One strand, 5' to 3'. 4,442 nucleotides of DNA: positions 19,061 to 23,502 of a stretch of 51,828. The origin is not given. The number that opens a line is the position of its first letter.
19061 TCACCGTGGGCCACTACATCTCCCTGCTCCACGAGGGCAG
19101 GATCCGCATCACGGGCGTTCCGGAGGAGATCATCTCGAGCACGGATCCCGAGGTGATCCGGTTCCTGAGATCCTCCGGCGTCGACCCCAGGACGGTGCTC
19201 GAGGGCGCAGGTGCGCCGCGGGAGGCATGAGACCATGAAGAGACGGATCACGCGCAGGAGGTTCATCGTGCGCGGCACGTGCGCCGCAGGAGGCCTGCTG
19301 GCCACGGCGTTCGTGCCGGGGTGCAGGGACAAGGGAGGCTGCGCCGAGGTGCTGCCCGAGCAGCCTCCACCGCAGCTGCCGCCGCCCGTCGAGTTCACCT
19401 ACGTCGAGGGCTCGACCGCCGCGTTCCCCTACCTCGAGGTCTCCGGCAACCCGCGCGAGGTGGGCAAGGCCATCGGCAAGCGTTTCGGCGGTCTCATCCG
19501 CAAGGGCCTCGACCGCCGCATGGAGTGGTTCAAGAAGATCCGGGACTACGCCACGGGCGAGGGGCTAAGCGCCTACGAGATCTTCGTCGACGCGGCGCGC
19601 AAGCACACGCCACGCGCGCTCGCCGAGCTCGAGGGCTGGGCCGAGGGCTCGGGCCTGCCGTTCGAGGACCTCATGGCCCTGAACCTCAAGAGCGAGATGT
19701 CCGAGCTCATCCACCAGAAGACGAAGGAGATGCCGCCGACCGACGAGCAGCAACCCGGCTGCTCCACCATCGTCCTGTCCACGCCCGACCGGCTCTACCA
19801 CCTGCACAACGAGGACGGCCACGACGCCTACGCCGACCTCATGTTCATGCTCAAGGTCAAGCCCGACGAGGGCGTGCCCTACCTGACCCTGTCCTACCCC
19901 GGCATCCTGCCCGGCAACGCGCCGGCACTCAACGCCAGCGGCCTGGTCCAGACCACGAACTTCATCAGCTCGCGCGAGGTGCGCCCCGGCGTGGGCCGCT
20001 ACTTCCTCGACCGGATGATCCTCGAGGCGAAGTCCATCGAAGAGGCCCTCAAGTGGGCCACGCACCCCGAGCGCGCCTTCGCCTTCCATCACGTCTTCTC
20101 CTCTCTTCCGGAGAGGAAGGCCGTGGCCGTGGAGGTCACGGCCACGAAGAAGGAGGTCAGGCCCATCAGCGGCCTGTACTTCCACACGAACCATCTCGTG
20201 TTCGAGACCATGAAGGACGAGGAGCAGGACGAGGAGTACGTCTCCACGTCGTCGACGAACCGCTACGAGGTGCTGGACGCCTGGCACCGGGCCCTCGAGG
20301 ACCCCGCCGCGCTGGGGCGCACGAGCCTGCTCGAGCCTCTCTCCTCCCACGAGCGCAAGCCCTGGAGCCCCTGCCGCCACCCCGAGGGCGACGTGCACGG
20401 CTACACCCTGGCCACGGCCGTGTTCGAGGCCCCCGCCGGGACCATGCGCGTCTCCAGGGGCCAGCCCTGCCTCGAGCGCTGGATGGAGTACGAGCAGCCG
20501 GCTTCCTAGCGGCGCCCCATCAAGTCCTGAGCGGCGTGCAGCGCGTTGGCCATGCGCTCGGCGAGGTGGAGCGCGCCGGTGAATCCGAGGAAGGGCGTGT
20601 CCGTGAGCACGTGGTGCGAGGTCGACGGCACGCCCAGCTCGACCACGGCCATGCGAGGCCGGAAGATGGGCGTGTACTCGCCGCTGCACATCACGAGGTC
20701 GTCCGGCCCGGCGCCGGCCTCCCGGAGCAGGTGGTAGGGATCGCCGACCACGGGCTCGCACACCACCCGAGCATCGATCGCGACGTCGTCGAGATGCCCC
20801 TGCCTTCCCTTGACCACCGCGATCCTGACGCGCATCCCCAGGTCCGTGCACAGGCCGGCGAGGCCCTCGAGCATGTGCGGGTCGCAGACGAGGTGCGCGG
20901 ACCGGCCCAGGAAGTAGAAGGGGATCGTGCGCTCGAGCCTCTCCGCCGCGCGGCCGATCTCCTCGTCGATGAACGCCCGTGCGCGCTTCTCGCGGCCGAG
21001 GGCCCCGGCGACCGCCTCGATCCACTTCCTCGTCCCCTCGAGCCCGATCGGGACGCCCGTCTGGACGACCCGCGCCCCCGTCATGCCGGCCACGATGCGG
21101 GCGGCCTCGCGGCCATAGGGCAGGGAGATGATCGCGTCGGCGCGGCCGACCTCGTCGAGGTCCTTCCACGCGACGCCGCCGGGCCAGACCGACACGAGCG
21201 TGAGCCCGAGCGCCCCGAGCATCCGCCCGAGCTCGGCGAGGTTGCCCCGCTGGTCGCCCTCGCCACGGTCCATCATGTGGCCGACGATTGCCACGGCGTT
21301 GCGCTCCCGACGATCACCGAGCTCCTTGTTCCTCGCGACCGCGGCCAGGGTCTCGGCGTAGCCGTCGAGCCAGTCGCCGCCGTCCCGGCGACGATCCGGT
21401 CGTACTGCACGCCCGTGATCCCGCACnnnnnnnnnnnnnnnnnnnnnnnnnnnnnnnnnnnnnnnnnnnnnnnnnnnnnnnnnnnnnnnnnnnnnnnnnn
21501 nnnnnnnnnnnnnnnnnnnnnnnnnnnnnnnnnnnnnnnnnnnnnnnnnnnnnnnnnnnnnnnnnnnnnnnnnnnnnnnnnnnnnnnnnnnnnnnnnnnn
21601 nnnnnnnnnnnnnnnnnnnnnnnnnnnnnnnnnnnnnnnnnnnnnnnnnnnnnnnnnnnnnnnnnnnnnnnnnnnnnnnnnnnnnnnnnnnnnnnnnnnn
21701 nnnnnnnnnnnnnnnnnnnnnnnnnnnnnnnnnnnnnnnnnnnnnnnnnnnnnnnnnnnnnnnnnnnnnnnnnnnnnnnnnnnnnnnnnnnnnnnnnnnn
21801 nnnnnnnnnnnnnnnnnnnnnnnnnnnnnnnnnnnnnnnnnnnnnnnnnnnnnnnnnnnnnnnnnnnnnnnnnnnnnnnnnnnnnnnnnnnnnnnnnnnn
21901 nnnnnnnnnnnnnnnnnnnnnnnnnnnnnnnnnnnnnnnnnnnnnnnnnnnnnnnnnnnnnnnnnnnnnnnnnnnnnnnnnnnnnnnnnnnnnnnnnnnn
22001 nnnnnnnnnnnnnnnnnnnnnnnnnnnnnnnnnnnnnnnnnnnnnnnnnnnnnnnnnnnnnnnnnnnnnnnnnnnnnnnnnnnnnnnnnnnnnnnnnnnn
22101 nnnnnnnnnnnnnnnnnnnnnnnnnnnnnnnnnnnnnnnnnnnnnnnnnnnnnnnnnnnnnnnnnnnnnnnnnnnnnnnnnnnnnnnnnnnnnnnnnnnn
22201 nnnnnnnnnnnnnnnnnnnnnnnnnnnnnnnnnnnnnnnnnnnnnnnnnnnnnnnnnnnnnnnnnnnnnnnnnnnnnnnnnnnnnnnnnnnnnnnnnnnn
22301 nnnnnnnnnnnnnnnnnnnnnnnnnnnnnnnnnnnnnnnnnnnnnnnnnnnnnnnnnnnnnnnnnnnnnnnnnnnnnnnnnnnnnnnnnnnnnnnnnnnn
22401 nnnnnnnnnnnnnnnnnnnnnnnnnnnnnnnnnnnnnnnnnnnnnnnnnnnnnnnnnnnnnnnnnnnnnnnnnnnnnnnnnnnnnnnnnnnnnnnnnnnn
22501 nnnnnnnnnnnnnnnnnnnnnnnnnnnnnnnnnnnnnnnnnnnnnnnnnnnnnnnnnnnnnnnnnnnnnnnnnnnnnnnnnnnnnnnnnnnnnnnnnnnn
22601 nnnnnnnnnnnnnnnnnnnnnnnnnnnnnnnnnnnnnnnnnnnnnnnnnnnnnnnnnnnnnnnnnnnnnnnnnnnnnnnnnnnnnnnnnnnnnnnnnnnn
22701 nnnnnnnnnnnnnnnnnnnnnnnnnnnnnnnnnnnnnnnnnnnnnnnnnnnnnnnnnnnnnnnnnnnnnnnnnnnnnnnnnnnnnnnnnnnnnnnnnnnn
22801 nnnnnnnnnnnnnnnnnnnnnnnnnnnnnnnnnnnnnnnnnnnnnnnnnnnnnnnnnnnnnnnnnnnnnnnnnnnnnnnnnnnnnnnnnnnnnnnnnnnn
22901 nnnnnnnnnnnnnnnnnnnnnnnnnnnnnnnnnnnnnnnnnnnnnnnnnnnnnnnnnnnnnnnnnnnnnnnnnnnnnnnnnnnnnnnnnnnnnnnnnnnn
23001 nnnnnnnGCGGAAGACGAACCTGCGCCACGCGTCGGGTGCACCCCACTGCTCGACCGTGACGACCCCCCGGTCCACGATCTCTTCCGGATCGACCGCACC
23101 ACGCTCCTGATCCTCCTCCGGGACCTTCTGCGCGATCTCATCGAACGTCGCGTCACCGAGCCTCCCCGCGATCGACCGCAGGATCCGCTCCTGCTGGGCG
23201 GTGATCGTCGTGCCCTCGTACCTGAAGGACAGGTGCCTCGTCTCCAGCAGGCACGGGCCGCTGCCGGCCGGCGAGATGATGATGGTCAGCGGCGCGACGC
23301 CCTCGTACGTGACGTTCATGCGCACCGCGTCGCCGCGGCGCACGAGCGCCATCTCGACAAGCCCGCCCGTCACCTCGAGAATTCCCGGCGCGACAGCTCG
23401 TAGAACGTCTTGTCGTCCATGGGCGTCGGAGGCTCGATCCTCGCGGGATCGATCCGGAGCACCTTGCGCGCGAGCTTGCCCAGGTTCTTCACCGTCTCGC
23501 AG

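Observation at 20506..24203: Stand-alone, highly divergent nitrogenase-like H-D-K operon with no nif, bch or cfb context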

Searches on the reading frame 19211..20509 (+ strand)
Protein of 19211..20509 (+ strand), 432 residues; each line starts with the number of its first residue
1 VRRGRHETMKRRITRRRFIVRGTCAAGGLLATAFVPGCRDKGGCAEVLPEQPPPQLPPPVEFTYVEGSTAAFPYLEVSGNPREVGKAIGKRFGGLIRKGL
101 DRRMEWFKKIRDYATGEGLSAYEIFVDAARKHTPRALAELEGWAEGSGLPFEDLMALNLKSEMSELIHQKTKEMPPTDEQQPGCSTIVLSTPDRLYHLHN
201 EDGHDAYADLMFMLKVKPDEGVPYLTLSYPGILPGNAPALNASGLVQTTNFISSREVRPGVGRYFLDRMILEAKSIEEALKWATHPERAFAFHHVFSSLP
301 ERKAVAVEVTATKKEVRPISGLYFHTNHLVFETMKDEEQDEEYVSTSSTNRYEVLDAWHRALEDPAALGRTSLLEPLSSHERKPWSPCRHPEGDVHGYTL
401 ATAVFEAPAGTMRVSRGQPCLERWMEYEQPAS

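Call 19: search_protein_families(library=pfam, proteins=[window:19211-20509:+], max_evalue=0.001)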
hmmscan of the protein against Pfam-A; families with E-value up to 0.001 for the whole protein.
window:19211-20509:+ (432 aa): 1 family
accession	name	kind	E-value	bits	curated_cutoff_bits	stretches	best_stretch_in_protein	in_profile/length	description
PF03417.21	AAT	-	3.5e-31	109.1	23.2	1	191-419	3-223/225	Acyl-coenzyme A:6-aminopenicillanic acid acyl-transferase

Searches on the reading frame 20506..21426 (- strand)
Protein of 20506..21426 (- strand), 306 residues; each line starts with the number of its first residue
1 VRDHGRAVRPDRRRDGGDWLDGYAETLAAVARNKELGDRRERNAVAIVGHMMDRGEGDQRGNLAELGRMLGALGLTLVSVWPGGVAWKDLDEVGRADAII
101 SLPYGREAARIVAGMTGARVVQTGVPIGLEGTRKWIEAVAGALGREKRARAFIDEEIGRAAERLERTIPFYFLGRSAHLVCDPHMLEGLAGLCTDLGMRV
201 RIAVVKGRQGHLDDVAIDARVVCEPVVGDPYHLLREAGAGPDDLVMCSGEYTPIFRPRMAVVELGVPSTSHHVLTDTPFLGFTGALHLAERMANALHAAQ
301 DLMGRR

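Call 4: search_protein_families(library=pfam, proteins=[window:20506-21426:-], max_evalue=0.01)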
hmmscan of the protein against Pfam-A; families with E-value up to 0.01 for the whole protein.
window:20506-21426:- (306 aa): 1 family
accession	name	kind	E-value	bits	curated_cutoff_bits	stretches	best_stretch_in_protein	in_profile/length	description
PF00148.24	Oxidored_nitro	-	5.1e-34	118.2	28.6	1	17-296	119-398/399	Nitrogenase component 1 type Oxidoreductase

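Call 35: search_protein_families(library=ncbifam, proteins=[window:20506-21426:-], max_evalue=0.01)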
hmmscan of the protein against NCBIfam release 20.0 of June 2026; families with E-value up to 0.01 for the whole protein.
window:20506-21426:- (306 aa): 13 families
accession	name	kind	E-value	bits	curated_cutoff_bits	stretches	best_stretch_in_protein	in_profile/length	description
TIGR01278.1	DPOR_BchB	equivalog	2.5e-12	46.4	490.35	1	38-296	150-417/512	ferredoxin:protochlorophyllide reductase (ATP-dependent) subunit B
TIGR02014.1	BchZ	equivalog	6.1e-10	38.6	529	1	34-298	144-392/468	chlorophyllide a reductase subunit Z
NF002789.0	PRK02910.1-3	equivalog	1e-09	37.9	509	1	31-144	142-254/535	ferredoxin:protochlorophyllide reductase (ATP-dependent) subunit B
TIGR01279.1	DPOR_bchN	equivalog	8.1e-09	34.9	419.95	1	64-201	168-301/407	ferredoxin:protochlorophyllide reductase (ATP-dependent) subunit N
NF002768.0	PRK02842.1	equivalog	1.5e-08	34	324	1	65-200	180-313/423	ferredoxin:protochlorophyllide reductase (ATP-dependent) subunit N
TIGR02931.1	anfK_nitrog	equivalog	1.8e-07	30.2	853.85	1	83-299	221-447/461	Fe-only nitrogenase subunit beta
TIGR02015.1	BchY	equivalog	2.1e-06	26.9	425.15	1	29-160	154-274/422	chlorophyllide a reductase subunit Y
TIGR02932.1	vnfK_nitrog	equivalog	3e-06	26.3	873.95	1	118-299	255-443/457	V-containing nitrogenase subunit beta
TIGR01862.1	N2-ase-Ialpha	subfamily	6.4e-06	25.1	486.05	1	56-298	200-439/444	nitrogenase component I subunit alpha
TIGR01284.1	alt_nitrog_alph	subfamily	4.1e-05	22.2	512.8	1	61-298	212-446/457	nitrogenase subunit alpha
TIGR01286.1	nifK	equivalog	8.4e-05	21.2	427.3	1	80-297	270-495/516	nitrogenase molybdenum-iron protein subunit beta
TIGR01860.1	VNFD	equivalog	0.0014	17.3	823.1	1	66-298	219-448/461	nitrogenase vanadium-iron protein, alpha chain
NF011047.0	PRK14477.1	equivalog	0.0049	14.7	1229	1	81-300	696-908/917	bifunctional nitrogenase iron-molybdenum cofactor biosynthesis protein NifEN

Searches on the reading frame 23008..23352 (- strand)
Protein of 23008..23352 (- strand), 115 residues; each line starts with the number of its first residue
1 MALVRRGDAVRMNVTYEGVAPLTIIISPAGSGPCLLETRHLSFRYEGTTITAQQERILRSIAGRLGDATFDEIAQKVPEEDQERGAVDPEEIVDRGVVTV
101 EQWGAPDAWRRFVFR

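Call 75: predict_structure(alignment_id=A4)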
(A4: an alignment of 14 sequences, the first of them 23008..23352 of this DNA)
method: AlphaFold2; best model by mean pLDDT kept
length: 115 residues; sequences in the alignment: 14
mean_pLDDT: 76.0   pTM: 0.63
mean pLDDT of the five models: 76.0, 69.9, 69.7, 68.8, 68.0
residues with pLDDT >= 90: 64; 70-90: 16; 50-70: 2; < 50: 33
segments of 3 or more residues with pLDDT < 50: 83-115
pLDDT, mean of each block of 10 residues (from residue 1): 89 92 95 94 93 95 93 87 46 34 37 38
secondary structure, 60 per line:
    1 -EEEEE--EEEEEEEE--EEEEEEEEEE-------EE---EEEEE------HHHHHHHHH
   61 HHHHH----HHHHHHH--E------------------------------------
elements in order: E2-6 E9-16 E19-28 E41-45 H52-65 H70-76

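Call 77: fold_search(model_id=the predicted structure, library=pdb)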
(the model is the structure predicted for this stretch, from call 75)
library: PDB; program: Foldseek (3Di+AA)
matches with E <= 10: 245; with E <= 0.001: 0
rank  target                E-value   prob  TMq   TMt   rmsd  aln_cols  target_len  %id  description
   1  2kfp_MODEL_1_A        2.4e-01  0.21  0.21  0.19  10.9        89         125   16  Solution NMR structure of PSPTO_3016 from Pseudomonas syringae. Northeast Structural Genomics Consortium targe (released 2009-03-24)
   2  2xqy_A                3.1e-01  0.57  0.36  0.11   8.6        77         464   18  CRYSTAL STRUCTURE OF PSEUDORABIES CORE FRAGMENT OF GLYCOPROTEIN H IN COMPLEX WITH FAB D6.3 (released 2010-12-22)
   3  5wi2_A                4.0e-01  0.75  0.38  0.46   3.9        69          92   17  Crystal structure of the KA1 domain from human Chk1 (released 2017-10-04)
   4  6lwn_G                5.1e-01  0.13  0.22  0.11  16.6        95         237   18  Crystal structure of human NEIL1(R242, G249P) bound to duplex DNA containing 2'-fluoro-2'-deoxy-5,6-dihydrouridine (released 2021-06-09)
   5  8adl_C                5.7e-01  0.28  0.31  0.06   5.8        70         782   17  Cryo-EM structure of the SEA complex (released 2022-11-02)
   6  5vly_C                7.9e-01  0.07  0.20  0.18  12.6        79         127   15  Asymmetric unit for the coat proteins of phage Qbeta (released 2017-10-18)
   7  8ae6_Q                9.5e-01  0.21  0.31  0.09   5.8        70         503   17  Cryo-EM structure of the SEA complex wing (SEACIT) (released 2022-11-02)
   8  8w5v_c                9.5e-01  0.06  0.19  0.18  13.1        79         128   15  Cryo-EM structure of QbN10K-Ab40 (released 2025-02-26)
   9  7pkn_O                1.0e+00  0.25  0.35  0.22   7.0        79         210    9  Structure of the human CCAN deltaCT complex (released 2022-04-27)
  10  3m1c_A                1.3e+00  0.28  0.34  0.07   5.5        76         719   16  Crystal structure of the conserved herpesvirus fusion regulator complex gH-gL (released 2010-07-07)
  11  6lwk_G                1.3e+00  0.15  0.22  0.12   6.5        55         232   20  Crystal structure of human NEIL1(P2G, E3Q, R242) bound to duplex DNA containing dihydrouracil (DHU) (released 2021-06-09)
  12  5kip_A                1.3e+00  0.06  0.18  0.16  12.3        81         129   14  Asymmetric unit for the coat proteins of phage Qbeta (released 2016-10-05)
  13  6olk_A                1.3e+00  0.06  0.20  0.08  16.9        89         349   12  CryoEM structure of PilT4 from Geobacter metallireducens without adding nucleotide: C3ocococ conformation (released 2019-11-20)
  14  6ick_A                1.4e+00  0.08  0.27  0.12   8.9        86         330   10  Pseudomonas putida CBB5 NdmA (released 2019-09-04)
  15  8w5p_c                1.5e+00  0.05  0.19  0.18  12.8        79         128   15  Cryo-EM structure of Qb-Ab40 (released 2025-02-26)
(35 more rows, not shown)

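Call 86: search_protein_families(library=pfam, proteins=[window:23008-23352:-], max_evalue=1)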
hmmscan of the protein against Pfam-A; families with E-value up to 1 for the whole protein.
window:23008-23352:- (115 aa): 0 families
